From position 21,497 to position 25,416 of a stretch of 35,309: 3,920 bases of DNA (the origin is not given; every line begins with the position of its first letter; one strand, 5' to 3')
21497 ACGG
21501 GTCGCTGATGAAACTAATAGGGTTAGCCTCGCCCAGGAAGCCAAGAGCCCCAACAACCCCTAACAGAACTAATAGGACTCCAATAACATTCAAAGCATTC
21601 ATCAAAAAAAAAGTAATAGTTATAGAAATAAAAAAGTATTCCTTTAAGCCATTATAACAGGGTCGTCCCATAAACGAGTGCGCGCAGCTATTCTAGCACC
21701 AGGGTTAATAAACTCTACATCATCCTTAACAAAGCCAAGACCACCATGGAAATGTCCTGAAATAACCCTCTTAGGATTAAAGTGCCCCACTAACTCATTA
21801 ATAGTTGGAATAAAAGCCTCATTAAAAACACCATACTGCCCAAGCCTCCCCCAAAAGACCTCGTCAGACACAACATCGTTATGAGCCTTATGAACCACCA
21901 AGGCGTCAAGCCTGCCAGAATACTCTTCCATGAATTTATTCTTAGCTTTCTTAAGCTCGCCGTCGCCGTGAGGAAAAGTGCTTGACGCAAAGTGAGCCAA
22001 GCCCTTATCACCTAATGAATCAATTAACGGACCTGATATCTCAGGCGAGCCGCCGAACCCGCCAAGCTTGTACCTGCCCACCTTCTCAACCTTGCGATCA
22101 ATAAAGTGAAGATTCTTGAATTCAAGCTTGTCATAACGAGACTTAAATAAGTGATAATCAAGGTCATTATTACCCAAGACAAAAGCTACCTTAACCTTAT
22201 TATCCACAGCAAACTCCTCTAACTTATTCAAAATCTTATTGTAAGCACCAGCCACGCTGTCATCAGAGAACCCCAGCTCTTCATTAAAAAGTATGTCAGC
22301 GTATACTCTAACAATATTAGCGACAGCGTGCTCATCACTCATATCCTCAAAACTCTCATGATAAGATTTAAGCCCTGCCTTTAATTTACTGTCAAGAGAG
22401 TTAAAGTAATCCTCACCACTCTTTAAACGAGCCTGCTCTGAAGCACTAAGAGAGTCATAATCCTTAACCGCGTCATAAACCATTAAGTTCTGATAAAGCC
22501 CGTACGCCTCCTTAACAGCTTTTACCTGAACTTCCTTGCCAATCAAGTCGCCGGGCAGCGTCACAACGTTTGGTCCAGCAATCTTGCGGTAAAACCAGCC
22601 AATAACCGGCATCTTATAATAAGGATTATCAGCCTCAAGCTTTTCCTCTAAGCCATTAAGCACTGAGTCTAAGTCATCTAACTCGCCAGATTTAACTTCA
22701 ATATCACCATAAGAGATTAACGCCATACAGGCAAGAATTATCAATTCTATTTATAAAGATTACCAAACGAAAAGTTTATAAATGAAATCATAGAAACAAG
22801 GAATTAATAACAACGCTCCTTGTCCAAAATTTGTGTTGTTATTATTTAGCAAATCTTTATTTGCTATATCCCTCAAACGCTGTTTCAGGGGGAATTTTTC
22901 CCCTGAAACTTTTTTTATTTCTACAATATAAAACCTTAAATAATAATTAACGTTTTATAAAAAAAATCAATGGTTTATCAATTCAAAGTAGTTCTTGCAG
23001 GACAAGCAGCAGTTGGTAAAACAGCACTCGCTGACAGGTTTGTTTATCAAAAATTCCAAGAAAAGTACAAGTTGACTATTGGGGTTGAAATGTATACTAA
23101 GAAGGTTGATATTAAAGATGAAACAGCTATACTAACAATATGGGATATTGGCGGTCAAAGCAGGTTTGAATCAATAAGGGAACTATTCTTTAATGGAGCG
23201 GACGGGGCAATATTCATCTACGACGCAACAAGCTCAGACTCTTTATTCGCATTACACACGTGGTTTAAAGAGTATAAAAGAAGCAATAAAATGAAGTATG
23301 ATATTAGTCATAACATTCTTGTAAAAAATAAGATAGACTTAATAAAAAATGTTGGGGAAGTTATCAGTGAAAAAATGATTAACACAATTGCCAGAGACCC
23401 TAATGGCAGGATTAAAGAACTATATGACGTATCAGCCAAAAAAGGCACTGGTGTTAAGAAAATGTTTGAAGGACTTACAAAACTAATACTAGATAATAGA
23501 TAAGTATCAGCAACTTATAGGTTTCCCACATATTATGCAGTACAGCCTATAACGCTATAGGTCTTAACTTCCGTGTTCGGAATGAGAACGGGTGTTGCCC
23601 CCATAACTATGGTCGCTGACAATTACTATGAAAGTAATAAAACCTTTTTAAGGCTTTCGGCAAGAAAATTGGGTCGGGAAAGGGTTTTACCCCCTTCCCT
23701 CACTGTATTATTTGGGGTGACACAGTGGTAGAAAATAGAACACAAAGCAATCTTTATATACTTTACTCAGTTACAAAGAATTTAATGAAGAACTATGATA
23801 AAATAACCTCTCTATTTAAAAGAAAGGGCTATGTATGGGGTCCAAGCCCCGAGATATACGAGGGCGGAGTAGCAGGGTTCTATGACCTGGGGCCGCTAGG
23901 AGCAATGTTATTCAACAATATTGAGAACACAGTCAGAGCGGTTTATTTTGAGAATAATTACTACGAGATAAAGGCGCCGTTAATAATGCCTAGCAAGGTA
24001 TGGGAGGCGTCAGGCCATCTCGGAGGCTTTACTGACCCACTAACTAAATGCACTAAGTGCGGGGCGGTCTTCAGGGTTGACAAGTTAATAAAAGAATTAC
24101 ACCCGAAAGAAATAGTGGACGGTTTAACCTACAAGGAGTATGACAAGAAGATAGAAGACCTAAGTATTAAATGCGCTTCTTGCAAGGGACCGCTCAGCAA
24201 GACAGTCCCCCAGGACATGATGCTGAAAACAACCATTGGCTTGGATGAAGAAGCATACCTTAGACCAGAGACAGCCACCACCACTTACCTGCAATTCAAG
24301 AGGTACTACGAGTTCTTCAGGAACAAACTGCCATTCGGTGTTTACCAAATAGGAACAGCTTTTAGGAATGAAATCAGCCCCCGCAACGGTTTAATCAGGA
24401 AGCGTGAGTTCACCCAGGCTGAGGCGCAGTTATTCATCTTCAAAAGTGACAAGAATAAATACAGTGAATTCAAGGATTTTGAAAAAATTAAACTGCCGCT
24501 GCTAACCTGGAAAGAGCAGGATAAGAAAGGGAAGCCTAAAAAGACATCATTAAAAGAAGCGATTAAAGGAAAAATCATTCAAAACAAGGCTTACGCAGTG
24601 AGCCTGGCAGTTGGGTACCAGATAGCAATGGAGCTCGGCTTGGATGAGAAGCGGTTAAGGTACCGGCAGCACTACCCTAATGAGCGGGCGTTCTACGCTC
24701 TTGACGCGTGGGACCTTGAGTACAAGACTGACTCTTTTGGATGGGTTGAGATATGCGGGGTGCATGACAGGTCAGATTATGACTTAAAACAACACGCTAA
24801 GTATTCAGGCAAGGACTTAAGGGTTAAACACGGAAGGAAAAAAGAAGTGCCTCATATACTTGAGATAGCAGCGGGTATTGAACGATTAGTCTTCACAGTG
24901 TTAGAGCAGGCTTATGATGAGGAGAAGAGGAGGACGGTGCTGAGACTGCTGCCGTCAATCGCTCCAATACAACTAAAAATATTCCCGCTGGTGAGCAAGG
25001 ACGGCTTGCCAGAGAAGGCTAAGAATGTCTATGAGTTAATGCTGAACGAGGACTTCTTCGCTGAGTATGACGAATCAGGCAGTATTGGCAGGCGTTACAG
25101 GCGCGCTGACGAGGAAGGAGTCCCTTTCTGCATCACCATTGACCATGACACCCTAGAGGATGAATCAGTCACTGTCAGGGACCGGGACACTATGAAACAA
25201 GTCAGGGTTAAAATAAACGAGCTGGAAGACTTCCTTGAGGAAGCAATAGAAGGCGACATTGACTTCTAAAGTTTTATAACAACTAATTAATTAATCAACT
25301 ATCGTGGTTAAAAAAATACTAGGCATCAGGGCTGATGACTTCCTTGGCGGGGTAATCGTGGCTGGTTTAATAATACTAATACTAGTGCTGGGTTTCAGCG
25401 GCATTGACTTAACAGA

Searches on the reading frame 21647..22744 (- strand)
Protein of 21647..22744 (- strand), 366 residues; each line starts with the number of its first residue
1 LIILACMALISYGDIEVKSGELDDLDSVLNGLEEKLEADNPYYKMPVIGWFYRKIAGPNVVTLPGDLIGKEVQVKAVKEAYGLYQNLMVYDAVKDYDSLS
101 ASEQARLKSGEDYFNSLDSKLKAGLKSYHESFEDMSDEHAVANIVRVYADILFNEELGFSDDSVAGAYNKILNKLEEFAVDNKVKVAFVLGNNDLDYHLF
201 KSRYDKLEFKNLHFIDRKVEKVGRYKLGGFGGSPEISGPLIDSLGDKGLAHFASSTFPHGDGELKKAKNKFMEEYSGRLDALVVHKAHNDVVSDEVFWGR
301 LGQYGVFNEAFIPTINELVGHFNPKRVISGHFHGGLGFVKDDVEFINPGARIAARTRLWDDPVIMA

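Call 13: search_protein_families(library=pfam, proteins=[window:21647-22744:-], max_evalue=0.001)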
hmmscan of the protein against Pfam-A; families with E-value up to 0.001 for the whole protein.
window:21647-22744:- (366 aa): 0 families

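Call 58: search_protein_families(library=pfam, proteins=[window:21647-22744:-], max_evalue=1)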
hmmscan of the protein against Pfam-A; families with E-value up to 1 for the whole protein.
window:21647-22744:- (366 aa): 3 families
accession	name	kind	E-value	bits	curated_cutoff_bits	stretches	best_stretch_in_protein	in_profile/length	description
PF12850.12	Metallophos_2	-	0.0036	17.8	27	0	326-356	110-140/154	Calcineurin-like phosphoesterase superfamily domain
PF07141.16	Phage_term_sma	-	0.11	12.8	22.8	0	257-306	93-142/174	Putative bacteriophage terminase small subunit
PF11304.13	DUF3106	-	0.31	12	24.3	1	93-138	34-79/104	Protein of unknown function (DUF3106)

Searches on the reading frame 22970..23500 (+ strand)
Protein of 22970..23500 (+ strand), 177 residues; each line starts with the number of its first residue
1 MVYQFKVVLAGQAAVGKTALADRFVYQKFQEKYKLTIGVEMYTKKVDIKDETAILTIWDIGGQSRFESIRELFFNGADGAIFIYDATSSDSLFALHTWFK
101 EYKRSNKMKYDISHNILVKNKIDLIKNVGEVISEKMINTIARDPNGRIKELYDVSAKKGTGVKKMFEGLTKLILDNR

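Call 13: search_protein_families(library=pfam, proteins=[window:22970-23500:+], max_evalue=0.001)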
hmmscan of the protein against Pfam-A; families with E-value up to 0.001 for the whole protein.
window:22970-23500:+ (177 aa): 6 families
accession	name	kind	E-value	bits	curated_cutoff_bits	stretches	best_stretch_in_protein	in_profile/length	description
PF00071.28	Ras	-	7.3e-36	123.6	21.6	1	6-173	1-160/162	Ras family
PF08477.19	Roc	-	1.2e-27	96.9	27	1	6-123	1-119/119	Ras of Complex, Roc, domain of DAPkinase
PF00025.27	Arf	-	4.4e-12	46.2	22.3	1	4-171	14-172/174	ADP-ribosylation factor family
PF04670.18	Gtr1_RagA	-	1e-08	35.3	22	1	6-128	1-127/232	Gtr1/RagA G protein conserved region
PF00009.33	GTP_EFTU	-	8.2e-07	29.2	26.5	1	41-173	57-186/188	Elongation factor Tu GTP binding domain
PF20720.3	nSTAND3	-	0.00092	19.4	27.2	0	7-69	20-83/155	Novel STAND NTPase 3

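Call 46: search_solved_structures(query=window:22970-23500:+, max_evalue=1e-10)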
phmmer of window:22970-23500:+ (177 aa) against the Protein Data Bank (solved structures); distinct sequences matched with E-value up to 1e-10: 600 (the best 60 are shown).
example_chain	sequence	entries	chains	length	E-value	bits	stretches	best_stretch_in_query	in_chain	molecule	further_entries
9wes_A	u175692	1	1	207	5.7e-26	94.8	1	5-172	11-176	Rab7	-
1z08_A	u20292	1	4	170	8.3e-26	94.2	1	2-174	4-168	Ras-related protein Rab-21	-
1ky2_A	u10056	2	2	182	5e-25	91.7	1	5-174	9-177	GTP-BINDING PROTEIN YPT7P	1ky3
1yzu_A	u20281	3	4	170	1.1e-24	90.6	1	2-174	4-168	Ras-related protein Rab-21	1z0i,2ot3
1yzt_A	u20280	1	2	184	1.5e-24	90.2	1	2-174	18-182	Ras-related protein Rab-21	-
4phf_A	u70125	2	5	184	3.5e-24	88.9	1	5-174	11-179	GTP-binding protein YPT7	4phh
7ezb_A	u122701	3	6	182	2.1e-23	86.4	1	3-172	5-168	Thorarchaeota Rab | Chains: A,B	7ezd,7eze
1ek0_A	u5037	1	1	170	4.8e-23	85.2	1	4-171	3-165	PROTEIN (GTP-BINDING PROTEIN YPT51)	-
5ldd_C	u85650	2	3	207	5e-23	85.2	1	5-171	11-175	Rab small monomeric GTPase-like protein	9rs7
1vg1_A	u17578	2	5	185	1.8e-22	83.4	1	5-170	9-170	Ras-related protein Rab-7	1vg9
1vg0_B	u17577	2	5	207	2.5e-22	82.9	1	5-170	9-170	Ras-related protein Rab-7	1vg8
2hei_A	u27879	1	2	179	3.3e-22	82.5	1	2-126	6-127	Ras-related protein Rab-5B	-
1huq_A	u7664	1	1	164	3.9e-22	82.3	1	3-168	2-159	RAB5C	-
4phg_A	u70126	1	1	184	4.6e-22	82.1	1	5-174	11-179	GTP-binding protein YPT7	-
3law_A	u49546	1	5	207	7.4e-22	81.4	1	5-169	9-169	Ras-related protein Rab-7a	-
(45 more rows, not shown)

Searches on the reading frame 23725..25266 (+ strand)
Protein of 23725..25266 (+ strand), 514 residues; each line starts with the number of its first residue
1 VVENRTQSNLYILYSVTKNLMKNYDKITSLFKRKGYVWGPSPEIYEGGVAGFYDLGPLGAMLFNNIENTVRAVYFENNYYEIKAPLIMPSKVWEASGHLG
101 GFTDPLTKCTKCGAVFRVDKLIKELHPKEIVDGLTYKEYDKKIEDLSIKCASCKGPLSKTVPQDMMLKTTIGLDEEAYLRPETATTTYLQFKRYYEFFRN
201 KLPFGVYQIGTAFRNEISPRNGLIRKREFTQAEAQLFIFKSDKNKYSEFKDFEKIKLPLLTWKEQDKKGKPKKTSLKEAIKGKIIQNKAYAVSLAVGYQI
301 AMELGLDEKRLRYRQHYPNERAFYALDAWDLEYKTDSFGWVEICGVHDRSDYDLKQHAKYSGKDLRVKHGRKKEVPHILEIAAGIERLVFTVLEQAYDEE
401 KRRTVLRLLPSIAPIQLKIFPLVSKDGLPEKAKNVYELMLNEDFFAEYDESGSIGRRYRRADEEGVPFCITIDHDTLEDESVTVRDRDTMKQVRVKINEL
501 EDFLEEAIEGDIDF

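Call 13: search_protein_families(library=pfam, proteins=[window:23725-25266:+], max_evalue=0.001)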
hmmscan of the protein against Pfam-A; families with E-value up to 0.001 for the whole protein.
window:23725-25266:+ (514 aa): 2 families
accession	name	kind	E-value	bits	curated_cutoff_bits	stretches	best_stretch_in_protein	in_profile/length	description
PF03129.25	HGTP_anticodon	-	3.2e-23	82.1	21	1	418-506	3-93/94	Anticodon binding domain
PF00587.30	tRNA-synt_2b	-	8.2e-14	52.5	29.3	1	174-395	8-178/179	tRNA synthetase class II core domain (G, H, P, S and T)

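Call 20: find_homologous_proteins(query=window:23725-25266:+, max_evalue=1e-30)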
Query window:23725-25266:+ (514 aa): 7998 proteins with E <= 1e-30 among 8000 candidates; the best 120 are listed.
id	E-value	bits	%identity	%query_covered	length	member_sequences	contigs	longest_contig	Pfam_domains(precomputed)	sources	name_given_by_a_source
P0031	0.0e+0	1132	100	96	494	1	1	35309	PF03129.26,PF00587.31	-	-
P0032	1.0e-293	992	85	96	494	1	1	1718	PF03129.26,PF00587.31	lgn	-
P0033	4.9e-263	891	76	96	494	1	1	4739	PF03129.26,PF00587.31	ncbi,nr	ncbi:MAG: glycine--tRNA ligase [Promethearchaeota archaeon]|nr:MAG: glycine--tRNA ligase [Candidatus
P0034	8.0e-248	841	73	96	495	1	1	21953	PF03129.26,PF00587.31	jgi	-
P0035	8.7e-248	841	72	96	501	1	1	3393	PF03129.26,PF00587.31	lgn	-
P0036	4.5e-245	832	71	96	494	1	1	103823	PF03129.26,PF00587.31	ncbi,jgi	-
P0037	4.2e-241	819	71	96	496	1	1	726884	PF03129.26,PF00587.31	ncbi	-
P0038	1.2e-235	801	69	96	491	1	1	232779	PF03129.26,PF00587.31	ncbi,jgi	ncbi:MAG: glycine--tRNA ligase [Candidatus Nanoarchaeia archaeon]|jgi:glycyl-tRNA synthetase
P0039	7.6e-173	594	53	95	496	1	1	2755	PF03129.26,PF00587.31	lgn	-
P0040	9.4e-173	593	55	95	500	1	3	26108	PF03129.26,PF00587.31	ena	-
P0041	3.3e-171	588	54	96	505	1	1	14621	PF03129.26,PF00587.31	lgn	-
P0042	3.7e-171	588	53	96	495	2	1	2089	PF03129.26,PF00587.31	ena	-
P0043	7.7e-171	587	54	96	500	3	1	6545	PF03129.26,PF00587.31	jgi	-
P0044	7.9e-171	587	54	93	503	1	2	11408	PF03129.26,PF00587.31,PF00152.26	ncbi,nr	ncbi:glycine--tRNA ligase [Candidatus Woesearchaeota archaeon]|nr:glycine--tRNA ligase [Candidatus W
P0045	1.5e-169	583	54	93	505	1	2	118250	PF03129.26,PF00587.31,PF00152.26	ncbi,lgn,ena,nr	ncbi:MAG: glycine--tRNA ligase [Nanoarchaeota archaeon]|nr:glycine--tRNA ligase [Nanoarchaeota archa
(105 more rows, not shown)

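Call 21: find_encoding_contigs(protein=P0037, flank=10000, max_places=3)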
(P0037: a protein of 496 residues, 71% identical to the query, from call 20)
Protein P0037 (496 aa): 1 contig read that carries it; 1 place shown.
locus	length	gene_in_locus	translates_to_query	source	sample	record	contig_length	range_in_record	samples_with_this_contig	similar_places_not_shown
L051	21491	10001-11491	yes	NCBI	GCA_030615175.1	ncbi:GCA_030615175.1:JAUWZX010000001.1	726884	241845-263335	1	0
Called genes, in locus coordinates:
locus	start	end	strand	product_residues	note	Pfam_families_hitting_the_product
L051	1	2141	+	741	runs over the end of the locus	PF11614:FixG_C (faint), PF10699:HAP2-GCS1 (faint), PF22067:Cep192_D3 (faint), PF22544:HYDIN_VesB_CFA65-like_Ig (faint), PF24798:Ig-CFAP74_4th (faint)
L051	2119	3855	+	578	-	-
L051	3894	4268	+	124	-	-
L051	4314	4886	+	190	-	PF02778:tRNA_int_endo_N, PF01974:tRNA_int_endo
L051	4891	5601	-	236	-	-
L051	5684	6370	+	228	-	-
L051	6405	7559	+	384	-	-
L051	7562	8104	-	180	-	PF00352:TBP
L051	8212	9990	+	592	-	PF05362:Lon_C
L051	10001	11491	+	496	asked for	PF00587:tRNA-synt_2b, PF03129:HGTP_anticodon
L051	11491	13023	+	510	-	PF00152:tRNA-synt_2 (faint), PF01409:tRNA-synt_2d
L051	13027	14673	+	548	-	PF18262:PhetRS_B1 (weak), PF03484:B5, PF17759:tRNA_synthFbeta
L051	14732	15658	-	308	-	PF00892:EamA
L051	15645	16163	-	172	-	-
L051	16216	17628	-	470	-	PF01154:HMG_CoA_synt_N, PF00195:Chal_sti_synt_N, PF08540:HMG_CoA_synt_C (faint)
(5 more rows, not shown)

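Call 24: list_cluster_members(proteins=[P0033, P0036, P0037, P0038, P0006, P0007, P0010])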
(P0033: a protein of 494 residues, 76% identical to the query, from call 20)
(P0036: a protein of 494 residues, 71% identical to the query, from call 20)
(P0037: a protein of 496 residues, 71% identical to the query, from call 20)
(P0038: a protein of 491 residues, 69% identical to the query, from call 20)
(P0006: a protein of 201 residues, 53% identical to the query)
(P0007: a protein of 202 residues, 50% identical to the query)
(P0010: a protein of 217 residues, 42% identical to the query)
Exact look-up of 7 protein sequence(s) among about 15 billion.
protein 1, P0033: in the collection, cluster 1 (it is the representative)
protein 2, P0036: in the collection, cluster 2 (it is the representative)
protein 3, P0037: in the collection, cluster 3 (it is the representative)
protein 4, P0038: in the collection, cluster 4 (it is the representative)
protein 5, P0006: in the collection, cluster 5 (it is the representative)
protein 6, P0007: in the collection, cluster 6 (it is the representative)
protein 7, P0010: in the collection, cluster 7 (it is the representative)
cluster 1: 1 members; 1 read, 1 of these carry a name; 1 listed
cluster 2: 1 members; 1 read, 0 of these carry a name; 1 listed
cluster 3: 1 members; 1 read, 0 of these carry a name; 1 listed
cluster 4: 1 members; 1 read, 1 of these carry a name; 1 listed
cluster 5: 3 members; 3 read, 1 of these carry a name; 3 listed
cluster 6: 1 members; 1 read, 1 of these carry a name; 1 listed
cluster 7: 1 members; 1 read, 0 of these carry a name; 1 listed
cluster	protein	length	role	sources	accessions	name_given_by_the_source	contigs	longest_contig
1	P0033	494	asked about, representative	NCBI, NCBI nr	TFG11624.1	MAG: glycine--tRNA ligase [Promethearchaeota archaeon] | MAG: glycine--tRNA ligase [Candidatus Lokiarchaeota archaeon]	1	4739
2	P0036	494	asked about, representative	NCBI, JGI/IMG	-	-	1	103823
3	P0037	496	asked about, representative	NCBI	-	-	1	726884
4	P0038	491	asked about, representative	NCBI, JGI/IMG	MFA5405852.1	MAG: glycine--tRNA ligase [Candidatus Nanoarchaeia archaeon] | glycyl-tRNA synthetase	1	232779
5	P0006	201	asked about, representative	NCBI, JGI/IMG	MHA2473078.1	MAG: bacteriorhodopsin [Promethearchaeota archaeon] | sensory rhodopsin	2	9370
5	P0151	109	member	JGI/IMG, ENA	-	-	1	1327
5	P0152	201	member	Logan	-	-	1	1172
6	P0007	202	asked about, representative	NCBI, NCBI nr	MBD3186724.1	schizorhodopsin | schizorhodopsin [Candidatus Bathyarchaeota archaeon]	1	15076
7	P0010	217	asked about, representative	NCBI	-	-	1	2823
